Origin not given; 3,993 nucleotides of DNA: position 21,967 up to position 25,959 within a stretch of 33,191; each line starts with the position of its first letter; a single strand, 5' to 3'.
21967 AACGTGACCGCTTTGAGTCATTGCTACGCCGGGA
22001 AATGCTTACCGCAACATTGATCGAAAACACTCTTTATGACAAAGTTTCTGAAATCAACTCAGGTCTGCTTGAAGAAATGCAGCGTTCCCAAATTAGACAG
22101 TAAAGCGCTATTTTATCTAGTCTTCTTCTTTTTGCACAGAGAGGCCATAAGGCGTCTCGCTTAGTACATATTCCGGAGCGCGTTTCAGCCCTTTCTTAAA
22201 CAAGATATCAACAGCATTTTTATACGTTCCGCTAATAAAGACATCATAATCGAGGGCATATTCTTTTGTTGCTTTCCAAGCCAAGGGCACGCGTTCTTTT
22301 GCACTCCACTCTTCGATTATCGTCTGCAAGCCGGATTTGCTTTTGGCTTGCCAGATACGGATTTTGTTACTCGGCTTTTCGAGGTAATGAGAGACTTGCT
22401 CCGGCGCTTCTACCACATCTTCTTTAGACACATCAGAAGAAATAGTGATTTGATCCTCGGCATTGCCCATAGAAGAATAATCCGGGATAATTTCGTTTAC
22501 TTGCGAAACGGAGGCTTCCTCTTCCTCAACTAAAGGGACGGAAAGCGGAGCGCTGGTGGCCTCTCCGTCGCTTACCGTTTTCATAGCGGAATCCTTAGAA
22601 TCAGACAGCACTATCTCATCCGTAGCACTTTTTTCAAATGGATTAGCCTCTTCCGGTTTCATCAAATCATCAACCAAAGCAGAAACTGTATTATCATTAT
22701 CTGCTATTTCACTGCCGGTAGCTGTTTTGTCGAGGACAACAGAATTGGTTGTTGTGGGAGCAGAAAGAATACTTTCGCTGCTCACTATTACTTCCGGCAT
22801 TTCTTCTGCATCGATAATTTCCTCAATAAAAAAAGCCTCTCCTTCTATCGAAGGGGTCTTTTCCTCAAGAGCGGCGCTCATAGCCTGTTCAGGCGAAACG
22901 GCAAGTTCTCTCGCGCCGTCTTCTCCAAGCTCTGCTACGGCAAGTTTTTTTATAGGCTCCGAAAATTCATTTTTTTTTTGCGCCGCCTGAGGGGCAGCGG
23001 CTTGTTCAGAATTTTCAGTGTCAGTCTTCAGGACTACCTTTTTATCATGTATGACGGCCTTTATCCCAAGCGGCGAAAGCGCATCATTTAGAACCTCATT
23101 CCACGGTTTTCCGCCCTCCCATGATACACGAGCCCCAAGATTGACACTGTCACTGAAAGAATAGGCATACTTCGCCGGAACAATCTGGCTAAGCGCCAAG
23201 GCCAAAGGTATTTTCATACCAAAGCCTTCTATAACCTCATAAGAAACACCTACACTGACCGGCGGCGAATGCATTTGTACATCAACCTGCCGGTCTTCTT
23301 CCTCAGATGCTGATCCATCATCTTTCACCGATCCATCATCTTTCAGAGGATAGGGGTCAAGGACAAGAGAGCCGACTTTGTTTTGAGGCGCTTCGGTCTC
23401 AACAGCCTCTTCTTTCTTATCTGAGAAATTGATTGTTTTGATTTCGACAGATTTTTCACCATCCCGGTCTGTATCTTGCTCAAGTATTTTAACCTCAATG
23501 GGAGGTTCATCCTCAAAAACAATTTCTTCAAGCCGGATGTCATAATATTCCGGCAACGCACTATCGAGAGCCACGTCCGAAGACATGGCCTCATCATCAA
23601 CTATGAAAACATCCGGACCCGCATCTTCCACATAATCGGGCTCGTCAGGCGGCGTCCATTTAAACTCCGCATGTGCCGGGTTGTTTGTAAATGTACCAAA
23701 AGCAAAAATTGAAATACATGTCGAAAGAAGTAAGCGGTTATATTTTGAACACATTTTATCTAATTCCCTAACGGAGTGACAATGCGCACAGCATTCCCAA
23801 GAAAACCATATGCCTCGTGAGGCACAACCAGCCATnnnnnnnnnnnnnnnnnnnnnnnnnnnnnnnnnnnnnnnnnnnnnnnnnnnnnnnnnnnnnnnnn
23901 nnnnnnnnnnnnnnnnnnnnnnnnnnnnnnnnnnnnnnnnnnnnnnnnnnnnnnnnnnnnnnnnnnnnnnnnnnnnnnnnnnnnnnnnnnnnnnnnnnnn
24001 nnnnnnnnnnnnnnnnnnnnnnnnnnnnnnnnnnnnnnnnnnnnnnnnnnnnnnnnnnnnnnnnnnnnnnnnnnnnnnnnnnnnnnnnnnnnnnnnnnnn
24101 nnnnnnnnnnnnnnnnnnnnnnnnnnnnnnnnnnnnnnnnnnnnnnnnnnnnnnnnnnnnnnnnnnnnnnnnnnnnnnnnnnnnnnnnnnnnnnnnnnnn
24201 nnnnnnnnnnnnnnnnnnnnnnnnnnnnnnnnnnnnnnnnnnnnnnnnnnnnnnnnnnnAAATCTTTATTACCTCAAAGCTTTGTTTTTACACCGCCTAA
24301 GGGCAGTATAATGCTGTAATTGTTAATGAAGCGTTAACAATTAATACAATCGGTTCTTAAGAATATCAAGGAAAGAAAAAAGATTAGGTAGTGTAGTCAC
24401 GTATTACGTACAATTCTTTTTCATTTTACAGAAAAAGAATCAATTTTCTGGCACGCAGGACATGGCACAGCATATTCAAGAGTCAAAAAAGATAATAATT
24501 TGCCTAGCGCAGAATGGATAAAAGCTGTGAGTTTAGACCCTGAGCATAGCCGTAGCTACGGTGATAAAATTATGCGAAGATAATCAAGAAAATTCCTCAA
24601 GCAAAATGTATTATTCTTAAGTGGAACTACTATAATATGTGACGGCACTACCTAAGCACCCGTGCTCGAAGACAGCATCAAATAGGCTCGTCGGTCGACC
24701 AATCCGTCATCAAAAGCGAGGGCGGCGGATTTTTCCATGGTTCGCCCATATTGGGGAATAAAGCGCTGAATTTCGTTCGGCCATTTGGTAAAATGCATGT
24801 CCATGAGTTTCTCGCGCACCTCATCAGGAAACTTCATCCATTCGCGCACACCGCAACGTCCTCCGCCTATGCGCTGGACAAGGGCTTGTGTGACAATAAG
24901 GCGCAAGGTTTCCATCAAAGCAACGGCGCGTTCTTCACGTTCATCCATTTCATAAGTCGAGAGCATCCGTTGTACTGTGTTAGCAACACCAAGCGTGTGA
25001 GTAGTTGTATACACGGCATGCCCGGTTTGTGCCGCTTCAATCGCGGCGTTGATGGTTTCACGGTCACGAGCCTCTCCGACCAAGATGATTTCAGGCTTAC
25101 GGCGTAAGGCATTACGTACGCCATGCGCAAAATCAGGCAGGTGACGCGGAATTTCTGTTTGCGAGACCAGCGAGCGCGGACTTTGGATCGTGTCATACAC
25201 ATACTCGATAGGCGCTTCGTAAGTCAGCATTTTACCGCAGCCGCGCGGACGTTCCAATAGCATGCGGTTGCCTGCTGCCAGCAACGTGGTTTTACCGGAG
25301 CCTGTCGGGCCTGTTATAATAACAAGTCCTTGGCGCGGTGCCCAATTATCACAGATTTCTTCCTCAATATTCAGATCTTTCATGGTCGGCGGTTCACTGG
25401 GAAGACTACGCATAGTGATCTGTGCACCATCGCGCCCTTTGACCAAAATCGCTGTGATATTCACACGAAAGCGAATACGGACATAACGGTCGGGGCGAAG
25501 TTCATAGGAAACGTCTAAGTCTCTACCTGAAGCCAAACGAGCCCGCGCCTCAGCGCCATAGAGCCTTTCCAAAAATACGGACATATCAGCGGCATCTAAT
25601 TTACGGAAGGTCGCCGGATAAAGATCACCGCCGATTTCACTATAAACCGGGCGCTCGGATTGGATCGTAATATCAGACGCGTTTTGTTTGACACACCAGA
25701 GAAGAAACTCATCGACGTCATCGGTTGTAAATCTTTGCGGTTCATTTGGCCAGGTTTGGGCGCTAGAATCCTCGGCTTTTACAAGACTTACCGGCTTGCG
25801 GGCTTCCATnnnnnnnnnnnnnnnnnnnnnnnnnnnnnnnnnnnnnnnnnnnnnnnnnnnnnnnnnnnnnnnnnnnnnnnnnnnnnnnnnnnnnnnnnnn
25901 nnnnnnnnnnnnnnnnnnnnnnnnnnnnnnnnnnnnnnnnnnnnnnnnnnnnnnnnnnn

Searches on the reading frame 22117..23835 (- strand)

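Call 7: search_protein_families(library=pfam, proteins=[window:22117-23835:-], max_evalue=0.01)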
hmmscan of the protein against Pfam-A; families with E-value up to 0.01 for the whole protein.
window:22117-23835:- (572 aa): 1 family
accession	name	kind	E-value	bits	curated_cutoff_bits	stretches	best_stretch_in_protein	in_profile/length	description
PF10671.14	TcpQ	-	1.7e-05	25.2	27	1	494-551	2-58/80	Toxin co-regulated pilus biosynthesis protein Q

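Call 13: search_protein_families(library=ncbifam, proteins=[window:22117-23835:-], max_evalue=0.1)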
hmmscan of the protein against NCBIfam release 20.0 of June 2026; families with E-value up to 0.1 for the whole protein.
window:22117-23835:- (572 aa): 0 families

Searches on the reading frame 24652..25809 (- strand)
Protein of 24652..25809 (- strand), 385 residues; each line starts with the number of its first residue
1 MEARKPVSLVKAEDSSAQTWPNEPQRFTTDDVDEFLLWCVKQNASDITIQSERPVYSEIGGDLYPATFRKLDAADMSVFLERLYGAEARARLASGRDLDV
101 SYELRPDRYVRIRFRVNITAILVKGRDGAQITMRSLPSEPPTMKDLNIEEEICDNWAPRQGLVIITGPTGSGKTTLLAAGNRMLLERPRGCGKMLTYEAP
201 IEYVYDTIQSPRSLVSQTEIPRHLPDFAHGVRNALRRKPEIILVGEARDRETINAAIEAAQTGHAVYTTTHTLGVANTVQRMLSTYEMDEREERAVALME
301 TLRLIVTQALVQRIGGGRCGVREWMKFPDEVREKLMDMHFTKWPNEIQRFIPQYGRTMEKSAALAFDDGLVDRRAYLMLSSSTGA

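Call 7: search_protein_families(library=pfam, proteins=[window:24652-25809:-], max_evalue=0.01)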
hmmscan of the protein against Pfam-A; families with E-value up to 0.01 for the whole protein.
window:24652-25809:- (385 aa): 9 families
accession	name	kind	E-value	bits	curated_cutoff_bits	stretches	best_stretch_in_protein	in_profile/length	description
PF00437.27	T2SSE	-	3.7e-35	121.7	24.9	1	128-314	104-281/370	Type II/IV secretion system protein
PF13476.12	AAA_23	-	9.3e-05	23.6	27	1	159-179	18-38/201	AAA domain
PF13555.12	AAA_29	-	0.00021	21.4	27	1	159-185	21-47/61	P-loop containing region of AAA domain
PF13481.12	AAA_25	-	0.00044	20.4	27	1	150-177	23-50/195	AAA domain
PF13401.12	AAA_22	-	0.00047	20.9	27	1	160-210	5-33/130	AAA domain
PF13191.12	AAA_16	-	0.00085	20.3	32.6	1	158-195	22-63/167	AAA ATPase domain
PF25199.1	nSTAND_NTPase5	-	0.002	18.4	34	1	147-178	23-59/145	Novel STAND NTPase 5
PF20720.3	nSTAND3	-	0.0059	16.8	27.2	0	160-178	17-35/155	Novel STAND NTPase 3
PF00005.33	ABC_tran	-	0.0077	17.3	25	0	162-216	13-62/137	ABC transporter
